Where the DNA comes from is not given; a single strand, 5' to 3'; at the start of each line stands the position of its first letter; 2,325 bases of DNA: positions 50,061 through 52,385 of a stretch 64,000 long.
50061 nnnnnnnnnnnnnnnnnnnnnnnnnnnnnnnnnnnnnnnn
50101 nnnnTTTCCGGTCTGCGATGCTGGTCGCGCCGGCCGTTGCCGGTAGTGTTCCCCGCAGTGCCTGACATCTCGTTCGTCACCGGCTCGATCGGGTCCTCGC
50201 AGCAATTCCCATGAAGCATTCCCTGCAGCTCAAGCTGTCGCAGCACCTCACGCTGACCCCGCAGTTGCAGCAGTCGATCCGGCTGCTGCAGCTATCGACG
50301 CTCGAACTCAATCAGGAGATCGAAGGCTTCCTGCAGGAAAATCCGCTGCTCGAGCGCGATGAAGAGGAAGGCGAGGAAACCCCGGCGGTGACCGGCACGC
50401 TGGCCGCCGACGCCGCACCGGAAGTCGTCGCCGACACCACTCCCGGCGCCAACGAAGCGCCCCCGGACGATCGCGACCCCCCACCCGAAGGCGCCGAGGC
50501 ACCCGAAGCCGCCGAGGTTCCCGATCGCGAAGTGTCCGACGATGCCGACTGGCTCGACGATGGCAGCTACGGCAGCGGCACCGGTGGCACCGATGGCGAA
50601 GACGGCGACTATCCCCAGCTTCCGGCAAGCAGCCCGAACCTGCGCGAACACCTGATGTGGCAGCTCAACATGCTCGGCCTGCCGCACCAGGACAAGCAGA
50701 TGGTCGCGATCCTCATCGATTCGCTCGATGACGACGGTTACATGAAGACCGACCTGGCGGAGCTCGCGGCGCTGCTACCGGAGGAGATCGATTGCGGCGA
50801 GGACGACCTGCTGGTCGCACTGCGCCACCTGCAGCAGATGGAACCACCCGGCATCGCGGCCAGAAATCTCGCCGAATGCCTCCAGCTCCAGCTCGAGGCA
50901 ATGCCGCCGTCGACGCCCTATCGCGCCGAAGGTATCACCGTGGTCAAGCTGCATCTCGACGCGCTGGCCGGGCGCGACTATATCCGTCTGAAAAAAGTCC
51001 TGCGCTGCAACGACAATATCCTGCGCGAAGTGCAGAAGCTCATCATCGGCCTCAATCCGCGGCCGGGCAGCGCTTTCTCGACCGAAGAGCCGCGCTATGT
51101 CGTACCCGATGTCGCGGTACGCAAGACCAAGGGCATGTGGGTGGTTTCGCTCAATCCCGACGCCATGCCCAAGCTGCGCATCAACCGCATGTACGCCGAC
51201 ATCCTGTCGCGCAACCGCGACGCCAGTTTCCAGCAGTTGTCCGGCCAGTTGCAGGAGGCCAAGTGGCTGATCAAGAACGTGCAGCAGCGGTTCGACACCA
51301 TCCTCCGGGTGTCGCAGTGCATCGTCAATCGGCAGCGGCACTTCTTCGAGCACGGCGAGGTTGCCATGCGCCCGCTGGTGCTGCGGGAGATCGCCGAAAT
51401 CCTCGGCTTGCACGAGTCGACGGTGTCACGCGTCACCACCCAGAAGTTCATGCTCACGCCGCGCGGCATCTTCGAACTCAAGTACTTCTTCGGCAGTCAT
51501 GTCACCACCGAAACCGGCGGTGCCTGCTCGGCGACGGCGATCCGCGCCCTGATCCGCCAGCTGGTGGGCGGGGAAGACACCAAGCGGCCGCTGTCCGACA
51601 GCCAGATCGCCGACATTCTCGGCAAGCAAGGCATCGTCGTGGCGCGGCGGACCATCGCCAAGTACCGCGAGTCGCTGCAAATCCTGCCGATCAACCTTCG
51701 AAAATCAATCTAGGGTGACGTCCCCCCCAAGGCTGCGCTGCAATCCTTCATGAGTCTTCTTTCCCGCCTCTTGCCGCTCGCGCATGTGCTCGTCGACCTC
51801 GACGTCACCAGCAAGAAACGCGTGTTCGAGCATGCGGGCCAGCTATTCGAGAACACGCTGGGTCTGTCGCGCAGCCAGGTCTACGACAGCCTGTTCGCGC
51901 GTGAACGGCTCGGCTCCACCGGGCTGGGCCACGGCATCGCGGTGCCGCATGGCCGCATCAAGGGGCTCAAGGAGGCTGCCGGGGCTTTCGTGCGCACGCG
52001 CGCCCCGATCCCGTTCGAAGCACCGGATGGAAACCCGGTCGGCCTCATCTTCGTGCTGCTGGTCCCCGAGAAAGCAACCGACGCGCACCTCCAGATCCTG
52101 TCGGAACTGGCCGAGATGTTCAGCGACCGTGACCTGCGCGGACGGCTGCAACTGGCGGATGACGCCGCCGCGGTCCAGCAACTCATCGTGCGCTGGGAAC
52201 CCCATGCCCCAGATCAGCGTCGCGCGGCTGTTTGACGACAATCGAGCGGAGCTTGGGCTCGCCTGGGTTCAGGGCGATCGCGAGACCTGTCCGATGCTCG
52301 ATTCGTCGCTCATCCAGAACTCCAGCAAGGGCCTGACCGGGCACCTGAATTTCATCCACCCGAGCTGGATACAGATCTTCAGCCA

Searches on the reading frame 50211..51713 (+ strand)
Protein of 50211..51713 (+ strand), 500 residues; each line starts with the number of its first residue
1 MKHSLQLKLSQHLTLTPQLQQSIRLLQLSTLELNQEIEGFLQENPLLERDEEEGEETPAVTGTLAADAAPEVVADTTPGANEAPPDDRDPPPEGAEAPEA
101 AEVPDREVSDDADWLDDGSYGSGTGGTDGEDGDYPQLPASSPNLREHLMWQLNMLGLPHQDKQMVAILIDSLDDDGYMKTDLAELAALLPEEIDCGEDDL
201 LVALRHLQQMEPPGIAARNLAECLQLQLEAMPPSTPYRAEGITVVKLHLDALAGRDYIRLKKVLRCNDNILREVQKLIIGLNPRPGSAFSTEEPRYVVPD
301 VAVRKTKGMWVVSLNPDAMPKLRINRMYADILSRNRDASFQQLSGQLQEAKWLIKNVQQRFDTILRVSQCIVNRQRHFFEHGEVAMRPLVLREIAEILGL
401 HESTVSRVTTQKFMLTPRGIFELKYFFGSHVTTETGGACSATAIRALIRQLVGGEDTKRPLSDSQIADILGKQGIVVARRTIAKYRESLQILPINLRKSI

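Call 82: search_protein_families(library=ncbifam, proteins=[window:50211-51713:+], max_evalue=0.00001)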
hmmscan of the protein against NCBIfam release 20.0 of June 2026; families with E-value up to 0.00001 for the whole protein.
window:50211-51713:+ (500 aa): 7 families
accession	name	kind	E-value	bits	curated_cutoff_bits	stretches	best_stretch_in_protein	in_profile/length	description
NF004598.0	PRK05932.1-5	equivalog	1.1e-214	713.9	621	1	1-500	1-504/504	RNA polymerase factor sigma-54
NF004595.0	PRK05932.1-2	equivalog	4.6e-178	593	513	1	1-500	1-483/484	RNA polymerase factor sigma-54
NF009118.0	PRK12469.1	subfamily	2.3e-163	544.5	396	1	1-499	1-480/483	RNA polymerase factor sigma-54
NF004597.0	PRK05932.1-4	equivalog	1.6e-143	478.7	817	1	1-499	1-475/477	RNA polymerase factor sigma-54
TIGR02395.1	rpoN_sigma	equivalog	1.4e-134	449.4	277.35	1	9-498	1-434/434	RNA polymerase factor sigma-54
NF004596.0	PRK05932.1-3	subfamily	6.4e-125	418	499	1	2-491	4-498/515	RNA polymerase factor sigma-54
NF004602.0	PRK05932.2-4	equivalog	7.3e-47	160.1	506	1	143-498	80-409/416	RNA polymerase factor sigma-54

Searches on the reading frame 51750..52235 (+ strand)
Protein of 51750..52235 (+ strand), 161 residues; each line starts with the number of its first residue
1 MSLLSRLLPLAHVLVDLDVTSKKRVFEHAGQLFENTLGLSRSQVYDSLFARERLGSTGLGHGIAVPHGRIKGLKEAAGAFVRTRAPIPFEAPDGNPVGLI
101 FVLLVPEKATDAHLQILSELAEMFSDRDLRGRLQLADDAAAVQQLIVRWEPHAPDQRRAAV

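Call 82: search_protein_families(library=ncbifam, proteins=[window:51750-52235:+], max_evalue=0.00001)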
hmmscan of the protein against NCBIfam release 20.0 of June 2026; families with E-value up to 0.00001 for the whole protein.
window:51750-52235:+ (161 aa): 8 families
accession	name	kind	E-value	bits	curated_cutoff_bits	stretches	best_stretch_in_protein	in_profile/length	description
TIGR01419.1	nitro_reg_IIA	equivalog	4.7e-41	140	138.7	1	6-146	4-143/145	PTS IIA-like nitrogen regulatory protein PtsN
NF008145.0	PRK10896.1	equivalog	1.8e-30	105.8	221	1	8-147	14-154/161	PTS IIA-like nitrogen regulatory protein PtsN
TIGR00848.1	fruA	subfamily_domain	7.2e-24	84.1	103.5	1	11-132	5-128/129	fructose PTS transporter subunit IIA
NF007293.0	PRK09765.1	equivalog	3.4e-19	68.8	763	1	11-142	11-145/639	PTS 2-O-a-mannosyl-D-glycerate transporter subunit IIABC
NF007389.0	PRK09913.1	equivalog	2.3e-16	60.1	151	1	31-138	28-135/148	PTS fructose transporter subunit IIA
NF008319.0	PRK11109.1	equivalog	1.3e-07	31.2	302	1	38-146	33-139/376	fused PTS fructose transporter subunit IIA/HPr protein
NF011663.0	PRK15083.1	subfamily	1.9e-07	29.5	589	1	12-146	501-634/639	PTS mannitol transporter subunit IICBA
NF010351.0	PRK13779.1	equivalog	1.9e-06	27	766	1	42-143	37-136/503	bifunctional PTS system fructose-specific transporter subunit IIA/HPr protein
